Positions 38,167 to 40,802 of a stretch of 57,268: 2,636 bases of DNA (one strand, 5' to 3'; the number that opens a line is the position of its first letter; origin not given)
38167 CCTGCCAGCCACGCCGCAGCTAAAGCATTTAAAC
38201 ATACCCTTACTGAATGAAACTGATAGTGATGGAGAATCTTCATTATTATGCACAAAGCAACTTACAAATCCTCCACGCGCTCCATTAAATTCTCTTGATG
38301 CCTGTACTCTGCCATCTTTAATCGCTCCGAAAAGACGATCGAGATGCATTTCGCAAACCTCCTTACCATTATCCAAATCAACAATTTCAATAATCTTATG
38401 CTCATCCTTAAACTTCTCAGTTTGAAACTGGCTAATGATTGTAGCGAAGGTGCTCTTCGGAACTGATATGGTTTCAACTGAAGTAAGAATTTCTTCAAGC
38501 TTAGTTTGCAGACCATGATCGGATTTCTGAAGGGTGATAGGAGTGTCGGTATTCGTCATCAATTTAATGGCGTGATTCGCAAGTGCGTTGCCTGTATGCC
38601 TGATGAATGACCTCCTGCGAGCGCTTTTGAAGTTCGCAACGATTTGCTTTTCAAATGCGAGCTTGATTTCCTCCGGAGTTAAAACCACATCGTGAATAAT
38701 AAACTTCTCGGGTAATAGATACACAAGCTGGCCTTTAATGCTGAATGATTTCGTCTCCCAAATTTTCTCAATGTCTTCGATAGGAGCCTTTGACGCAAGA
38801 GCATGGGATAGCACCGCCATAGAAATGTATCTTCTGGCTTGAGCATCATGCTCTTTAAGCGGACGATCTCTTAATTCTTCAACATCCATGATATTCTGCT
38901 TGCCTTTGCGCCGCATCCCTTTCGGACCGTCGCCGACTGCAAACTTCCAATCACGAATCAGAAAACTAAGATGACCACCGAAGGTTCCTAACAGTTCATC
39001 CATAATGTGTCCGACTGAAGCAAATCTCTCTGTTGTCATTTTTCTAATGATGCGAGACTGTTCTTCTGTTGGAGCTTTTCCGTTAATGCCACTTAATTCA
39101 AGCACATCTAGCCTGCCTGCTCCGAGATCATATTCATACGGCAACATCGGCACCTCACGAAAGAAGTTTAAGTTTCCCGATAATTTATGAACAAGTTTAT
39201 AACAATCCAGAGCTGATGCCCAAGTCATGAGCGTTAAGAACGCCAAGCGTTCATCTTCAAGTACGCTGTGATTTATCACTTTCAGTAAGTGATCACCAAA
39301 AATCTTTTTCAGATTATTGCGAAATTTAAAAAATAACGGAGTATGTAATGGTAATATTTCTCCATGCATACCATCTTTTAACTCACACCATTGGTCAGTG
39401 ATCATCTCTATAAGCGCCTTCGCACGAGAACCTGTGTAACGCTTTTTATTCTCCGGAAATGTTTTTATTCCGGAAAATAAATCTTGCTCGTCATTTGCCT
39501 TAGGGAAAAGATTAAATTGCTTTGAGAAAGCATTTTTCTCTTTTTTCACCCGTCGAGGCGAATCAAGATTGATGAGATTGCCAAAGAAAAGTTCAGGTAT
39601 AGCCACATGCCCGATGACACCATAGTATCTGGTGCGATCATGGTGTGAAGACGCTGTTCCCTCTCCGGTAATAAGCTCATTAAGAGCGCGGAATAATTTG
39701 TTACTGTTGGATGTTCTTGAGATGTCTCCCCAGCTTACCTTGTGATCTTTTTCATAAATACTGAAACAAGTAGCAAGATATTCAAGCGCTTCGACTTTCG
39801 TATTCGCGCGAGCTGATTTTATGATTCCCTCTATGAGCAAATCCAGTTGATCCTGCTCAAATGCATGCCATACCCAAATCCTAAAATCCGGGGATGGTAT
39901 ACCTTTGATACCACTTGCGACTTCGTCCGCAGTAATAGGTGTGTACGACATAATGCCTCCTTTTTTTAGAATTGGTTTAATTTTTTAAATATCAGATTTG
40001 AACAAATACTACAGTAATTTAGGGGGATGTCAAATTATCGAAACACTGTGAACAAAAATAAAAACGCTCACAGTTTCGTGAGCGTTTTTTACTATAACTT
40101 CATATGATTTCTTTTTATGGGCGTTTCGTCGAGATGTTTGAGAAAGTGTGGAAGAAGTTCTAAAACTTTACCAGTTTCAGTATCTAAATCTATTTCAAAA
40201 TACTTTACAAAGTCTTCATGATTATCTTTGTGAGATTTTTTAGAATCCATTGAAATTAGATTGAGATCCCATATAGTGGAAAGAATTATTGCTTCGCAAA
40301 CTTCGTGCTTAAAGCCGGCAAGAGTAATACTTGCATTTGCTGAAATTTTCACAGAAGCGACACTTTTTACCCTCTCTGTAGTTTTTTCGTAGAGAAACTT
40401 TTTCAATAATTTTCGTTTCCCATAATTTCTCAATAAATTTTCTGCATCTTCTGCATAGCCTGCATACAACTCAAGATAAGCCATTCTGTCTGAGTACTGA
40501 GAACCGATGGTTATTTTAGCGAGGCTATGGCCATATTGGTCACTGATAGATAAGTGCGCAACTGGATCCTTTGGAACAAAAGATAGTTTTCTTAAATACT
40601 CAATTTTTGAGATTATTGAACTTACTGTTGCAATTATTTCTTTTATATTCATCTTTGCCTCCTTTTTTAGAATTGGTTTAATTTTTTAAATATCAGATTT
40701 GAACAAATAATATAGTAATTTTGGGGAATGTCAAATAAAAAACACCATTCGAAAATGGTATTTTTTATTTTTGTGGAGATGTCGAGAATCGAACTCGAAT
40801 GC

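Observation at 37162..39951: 929-aa fusion of a RecB-like PD-(D/E)xK nuclease with a DnaG-type primase core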

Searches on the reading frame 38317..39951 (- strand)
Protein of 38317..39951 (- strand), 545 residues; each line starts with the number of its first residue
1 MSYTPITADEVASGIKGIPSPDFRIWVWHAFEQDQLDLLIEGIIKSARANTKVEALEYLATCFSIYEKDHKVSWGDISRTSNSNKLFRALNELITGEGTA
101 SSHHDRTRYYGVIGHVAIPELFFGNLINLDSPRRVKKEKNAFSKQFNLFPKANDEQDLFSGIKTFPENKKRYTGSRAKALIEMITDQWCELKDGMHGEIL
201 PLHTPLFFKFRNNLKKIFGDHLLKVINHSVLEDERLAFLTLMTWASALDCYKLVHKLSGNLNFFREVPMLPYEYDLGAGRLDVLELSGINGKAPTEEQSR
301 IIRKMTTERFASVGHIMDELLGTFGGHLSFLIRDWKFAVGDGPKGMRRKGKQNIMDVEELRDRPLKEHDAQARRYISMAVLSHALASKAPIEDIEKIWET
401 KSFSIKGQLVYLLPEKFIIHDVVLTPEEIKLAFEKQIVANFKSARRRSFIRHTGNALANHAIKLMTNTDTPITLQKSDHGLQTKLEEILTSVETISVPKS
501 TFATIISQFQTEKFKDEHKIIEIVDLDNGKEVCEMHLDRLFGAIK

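Call 22: search_protein_representatives(alignment_id=A2)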
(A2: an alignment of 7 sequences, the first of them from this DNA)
Query: 7 sequences, 531 profile positions. Proteins with E-value up to 0.001 (for the whole library): 206; up to 1e-10: 188; up to 1e-30: 130. The best 150 are listed.
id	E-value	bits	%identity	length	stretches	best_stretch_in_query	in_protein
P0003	1.4e-235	799.4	-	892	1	1-531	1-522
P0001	3.1e-235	798.3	-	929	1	1-531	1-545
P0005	1.1e-226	770.1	-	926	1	1-531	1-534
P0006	1.4e-225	766.4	-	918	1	1-531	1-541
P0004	1.5e-213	726.7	-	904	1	1-531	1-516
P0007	2.5e-212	722.7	-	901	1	4-531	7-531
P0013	9.3e-162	555.8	-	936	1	1-528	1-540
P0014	5.9e-157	539.9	-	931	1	5-531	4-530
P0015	4.0e-155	533.9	-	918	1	4-531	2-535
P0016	1.3e-148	512.4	-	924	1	19-530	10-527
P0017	6.2e-142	490.4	-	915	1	1-528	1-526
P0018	1.2e-133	463.0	-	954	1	1-531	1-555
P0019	8.4e-133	460.2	-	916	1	4-530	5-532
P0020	4.4e-127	441.3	-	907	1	3-528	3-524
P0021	2.4e-125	435.6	-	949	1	9-531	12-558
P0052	1.7e-72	261.2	-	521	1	4-497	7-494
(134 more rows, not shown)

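Call 27: search_solved_structures(query=A3, max_evalue=10, show_alignments=3)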
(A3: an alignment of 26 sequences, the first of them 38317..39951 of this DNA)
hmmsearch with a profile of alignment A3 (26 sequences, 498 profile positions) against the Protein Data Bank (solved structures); distinct sequences matched with E-value up to 10: 1.
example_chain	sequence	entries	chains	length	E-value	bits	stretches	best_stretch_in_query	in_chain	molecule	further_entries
8fmw_AE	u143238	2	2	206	0.12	14.3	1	71-123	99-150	50S ribosomal protein L3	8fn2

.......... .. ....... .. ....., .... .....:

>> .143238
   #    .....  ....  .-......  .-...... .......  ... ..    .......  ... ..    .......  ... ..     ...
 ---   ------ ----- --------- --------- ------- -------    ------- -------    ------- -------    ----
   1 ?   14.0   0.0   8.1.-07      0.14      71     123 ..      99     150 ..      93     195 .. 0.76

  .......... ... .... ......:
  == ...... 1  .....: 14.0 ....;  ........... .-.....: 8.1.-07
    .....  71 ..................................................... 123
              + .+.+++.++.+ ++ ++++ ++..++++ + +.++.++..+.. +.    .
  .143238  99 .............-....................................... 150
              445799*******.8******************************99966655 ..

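Call 28: search_protein_families(library=pfam, alignment_id=A3, max_evalue=1)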
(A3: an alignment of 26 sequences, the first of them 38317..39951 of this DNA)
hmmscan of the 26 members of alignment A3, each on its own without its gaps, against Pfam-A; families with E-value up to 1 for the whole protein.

A. member 1, window:38317-39951:- (545 aa): 1 family
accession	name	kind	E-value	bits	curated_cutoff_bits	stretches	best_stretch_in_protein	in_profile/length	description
PF12579.13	DUF3755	-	0.21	11.7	25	1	205-217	9-21/34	Protein of unknown function (DUF3755)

B. families by the number of members that match (of 26 scanned): 5 families
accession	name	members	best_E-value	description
PF19390.4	DUF5965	1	0.0056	Family of unknown function (DUF5965)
PF02899.23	Phage_int_SAM_1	1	0.015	Phage integrase, N-terminal SAM-like domain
PF25055.1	DUF7792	1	0.039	Domain of unknown function (DUF7792)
PF08546.17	ApbA_C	1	0.095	Ketopantoate reductase PanE/ApbA C terminal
PF12579.13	DUF3755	1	0.21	Protein of unknown function (DUF3755)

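Call 47: predict_structure(alignment_id=A3)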
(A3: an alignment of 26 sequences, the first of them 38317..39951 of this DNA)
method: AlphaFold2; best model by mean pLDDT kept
length: 545 residues; sequences in the alignment: 26
mean_pLDDT: 77.8   pTM: 0.79
mean pLDDT of the five models: 77.8, 77.4, 76.6, 75.7, 74.5
residues with pLDDT >= 90: 247; 70-90: 142; 50-70: 59; < 50: 97
segments of 3 or more residues with pLDDT < 50: 130-170, 473-498, 517-545
pLDDT, mean of each block of 10 residues (from residue 1): 74 72 87 92 94 90 79 90 82 84 75 90 69 41 36 37 39 73 94 75 85 90 77 83 94 78 90 89 95 93 91 96 96 95 72 86 96 97 89 84 96 96 97 94 90 91 82 44 37 42 83 54 35 32 35
secondary structure, 60 per line:
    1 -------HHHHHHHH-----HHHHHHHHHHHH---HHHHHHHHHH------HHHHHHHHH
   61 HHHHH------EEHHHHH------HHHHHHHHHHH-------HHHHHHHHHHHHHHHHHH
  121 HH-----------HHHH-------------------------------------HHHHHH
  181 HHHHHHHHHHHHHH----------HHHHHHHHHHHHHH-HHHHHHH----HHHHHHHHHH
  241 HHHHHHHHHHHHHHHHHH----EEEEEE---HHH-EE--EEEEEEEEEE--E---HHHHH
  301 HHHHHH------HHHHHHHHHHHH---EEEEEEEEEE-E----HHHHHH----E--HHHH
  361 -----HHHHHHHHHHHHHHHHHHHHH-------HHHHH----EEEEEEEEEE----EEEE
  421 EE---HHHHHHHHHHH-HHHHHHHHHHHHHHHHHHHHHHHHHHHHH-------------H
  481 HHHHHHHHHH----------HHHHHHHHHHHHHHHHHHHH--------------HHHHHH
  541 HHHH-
elements in order: H8-15 H21-32 H36-45 H52-65 H74-78 H85-95 H103-122 H134-137 H175-194 H205-218 H220-226 H231-258 E263-268 E280-289 H296-306 H313-324 E328-337 H344-349 H357-360 H366-386 H394-398 E403-412 E417-422 H426-436 H438-466 H480-490 H501-520 H535-544

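Call 51: fold_search(model_id=the predicted structure, library=pdb)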
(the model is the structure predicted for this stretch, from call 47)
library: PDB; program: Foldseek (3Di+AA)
matches with E <= 10: 149; with E <= 0.001: 0
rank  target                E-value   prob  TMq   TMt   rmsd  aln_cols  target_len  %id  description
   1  5b86_B                1.3e-01  0.09  0.11  0.11  37.8       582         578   13  Crystal structure of M-Sec (released 2016-10-12)
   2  5zyw                  1.4e-01  0.72  0.17  0.35  12.2       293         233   11  The crystal structure of apo-HsMGME1 with Mn2+ (released 2018-09-19)
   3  4ic1_B                1.8e-01  0.44  0.13  0.30  15.1       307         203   12  Crystal structure of SSO0001 (released 2013-01-16)
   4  9np6_A                2.1e-01  0.75  0.18  0.12  12.5       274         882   14  Cryo-EM structure of AdnA(D934A)-AdnB(D1014A) in complex with AMPPNP and blunt end DNA (released 2025-03-19)
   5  5zyv_A                3.1e-01  0.51  0.17  0.39  15.6       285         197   12  Crystal structure of human MGME1 with single strand DNA2 and Ca2+ (released 2018-09-19)
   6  4ic1_D                3.4e-01  0.47  0.15  0.33  13.7       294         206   14  Crystal structure of SSO0001 (released 2013-01-16)
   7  9iac_B                4.3e-01  0.41  0.17  0.32  15.2       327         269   12  Structure of the Argonaute-associated Cas4 family protein 1 (ACE1) from Microcystis aeruginosa (MaACE1) (released 2025-04-23)
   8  6ppu_A                5.1e-01  0.47  0.19  0.17  11.7       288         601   14  Cryo-EM structure of AdnAB-AMPPNP-DNA complex (released 2019-11-20)
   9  9iac_A                6.2e-01  0.30  0.17  0.31  13.1       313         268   12  Structure of the Argonaute-associated Cas4 family protein 1 (ACE1) from Microcystis aeruginosa (MaACE1) (released 2025-04-23)
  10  8d3l_I                6.5e-01  0.44  0.13  0.28   7.3       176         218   12  Type I-C Cas4-Cas1-Cas2 complex bound to a PAM/PAM prespacer (released 2022-11-02)
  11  4ic1_G                7.8e-01  0.28  0.14  0.33  13.7       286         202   13  Crystal structure of SSO0001 (released 2013-01-16)
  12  8xa9_B                8.2e-01  0.25  0.18  0.38  17.3       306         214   10  Human MGME1 in complex with 5'-overhang DNA (released 2024-03-20)
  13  8z18_A                9.4e-01  0.04  0.11  0.07  27.8       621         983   11  The tetramer complex of DSR2 and tube-forming domain of phage tail tube protein (released 2024-08-14)
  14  1k62_B                1.0e+00  0.03  0.10  0.11  24.9       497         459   11  Crystal Structure of the Human Argininosuccinate Lyase Q286R Mutant (released 2002-02-01)
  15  4aby_A                1.1e+00  0.04  0.09  0.12  24.2       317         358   10  Crystal structure of Deinococcus radiodurans RecN head domain (released 2012-12-12)
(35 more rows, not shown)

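Call 52: find_encoding_contigs(protein=P0052, flank=8000, max_places=2)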
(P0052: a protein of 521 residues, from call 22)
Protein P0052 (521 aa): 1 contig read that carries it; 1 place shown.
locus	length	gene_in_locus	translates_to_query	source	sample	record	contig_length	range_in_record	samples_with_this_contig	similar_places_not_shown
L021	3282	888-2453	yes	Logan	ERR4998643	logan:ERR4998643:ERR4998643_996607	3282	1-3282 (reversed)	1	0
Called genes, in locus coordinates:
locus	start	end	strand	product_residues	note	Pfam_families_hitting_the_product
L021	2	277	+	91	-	?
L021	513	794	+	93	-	PF01541:GIY-YIG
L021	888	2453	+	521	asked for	-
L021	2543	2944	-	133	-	PF07963:N_methyl (weak)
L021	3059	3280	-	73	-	?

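Call 53: search_protein_families(library=padloc, proteins=[window:38317-39951:-], max_evalue=1)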
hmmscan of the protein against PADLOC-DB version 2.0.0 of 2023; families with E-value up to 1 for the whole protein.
window:38317-39951:- (545 aa): 0 families

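Call 54: search_protein_families(library=phrogs, proteins=[window:38317-39951:-], max_evalue=1)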
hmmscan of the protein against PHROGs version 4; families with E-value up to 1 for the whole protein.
window:38317-39951:- (545 aa): 0 families

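Call 60: fold_search(model_id=the predicted structure, library=viral)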
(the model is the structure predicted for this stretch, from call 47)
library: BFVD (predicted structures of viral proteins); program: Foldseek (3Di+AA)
matches with E <= 10: 207; with E <= 0.001: 0
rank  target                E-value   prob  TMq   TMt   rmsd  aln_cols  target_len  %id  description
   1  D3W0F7                1.2e-03  0.99  0.20  0.25  25.2       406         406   13  Phage protein [Lactococcus phage 1358]
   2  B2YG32                2.7e-03  0.99  0.23  0.28  21.9       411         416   14  PD-(D/E)XK endonuclease-like domain-containing protein [Musca hytrovirus(isolate Musca domestica/United States/Boucias/-)]
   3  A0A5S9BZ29            4.9e-03  1.00  0.21  0.40  14.4       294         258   13  PD-(D/E)XK endonuclease-like domain-containing protein [Tenacibaculum phage PTm1]
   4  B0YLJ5                5.4e-03  0.94  0.20  0.25  24.3       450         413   11  Uncharacterized protein [Glossina hytrovirus (isolate Glossina pallidipes/Ethiopia/Seibersdorf/-)]
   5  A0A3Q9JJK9            1.2e-02  0.54  0.19  0.17  28.9       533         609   11  (no name in the UniProt tables at hand)
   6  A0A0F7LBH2            1.6e-02  0.97  0.18  0.29  18.6       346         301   12  PD-(D/E)XK endonuclease-like domain-containing protein [uncultured marine virus]
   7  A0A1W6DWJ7            1.6e-02  0.75  0.17  0.24  19.7       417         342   11  (no name in the UniProt tables at hand)
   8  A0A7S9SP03            1.8e-02  0.66  0.15  0.18  19.5       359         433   10  PD-(D/E)XK nuclease superfamily protein [Serratia phage Tsm2]
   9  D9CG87                2.4e-02  0.98  0.17  0.38  16.3       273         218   12  (no name in the UniProt tables at hand)
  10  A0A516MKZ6            2.6e-02  0.89  0.21  0.34  18.5       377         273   12  (no name in the UniProt tables at hand)
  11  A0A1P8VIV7            3.5e-02  0.82  0.15  0.31  10.5       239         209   10  Nuclear protein [Murid betaherpesvirus 3]
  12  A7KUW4                4.8e-02  0.84  0.19  0.33  15.0       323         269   11  (no name in the UniProt tables at hand)
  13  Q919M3                5.8e-02  0.47  0.18  0.24  20.2       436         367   10  CUN054 putative alk-exo DNA processing exonuclease, similar to AcMNPV ORF133 [Culex nigripalpus nucleopolyhedrovirus (isolate Florida/1997)]
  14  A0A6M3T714            5.8e-02  0.28  0.15  0.14  29.7       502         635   11  (no name in the UniProt tables at hand)
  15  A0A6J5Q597            6.1e-02  0.95  0.18  0.37  10.3       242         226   13  Cas4, CRISPR-associated protein Cas4 [uncultured Caudovirales phage]
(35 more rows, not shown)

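Call 80: search_dna_similar(query=window:38317-39951:-, collection=phages, mode=protein, max_evalue=0.01, max_rows=10)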
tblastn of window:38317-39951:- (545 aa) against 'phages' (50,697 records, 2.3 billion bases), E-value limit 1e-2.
No match.

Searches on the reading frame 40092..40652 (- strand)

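Call 4: search_protein_families(library=pfam, proteins=[window:40092-40652:-], max_evalue=1)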
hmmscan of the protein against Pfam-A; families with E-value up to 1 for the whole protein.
window:40092-40652:- (186 aa): 1 family
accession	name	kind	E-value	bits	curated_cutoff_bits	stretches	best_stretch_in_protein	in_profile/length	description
PF02382.20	RTX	-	0.052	13.6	26.8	0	64-114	153-200/311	N-terminal domain in RTX protein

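Call 5: search_protein_families(library=ncbifam, proteins=[window:40092-40652:-], max_evalue=1)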
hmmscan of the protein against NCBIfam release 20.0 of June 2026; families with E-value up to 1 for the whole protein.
window:40092-40652:- (186 aa): 0 families

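Call 53: search_protein_families(library=padloc, proteins=[window:40092-40652:-], max_evalue=1)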
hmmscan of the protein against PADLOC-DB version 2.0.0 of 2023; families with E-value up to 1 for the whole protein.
window:40092-40652:- (186 aa): 0 families

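Call 54: search_protein_families(library=phrogs, proteins=[window:40092-40652:-], max_evalue=1)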
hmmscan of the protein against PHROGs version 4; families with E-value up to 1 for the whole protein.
window:40092-40652:- (186 aa): 0 families
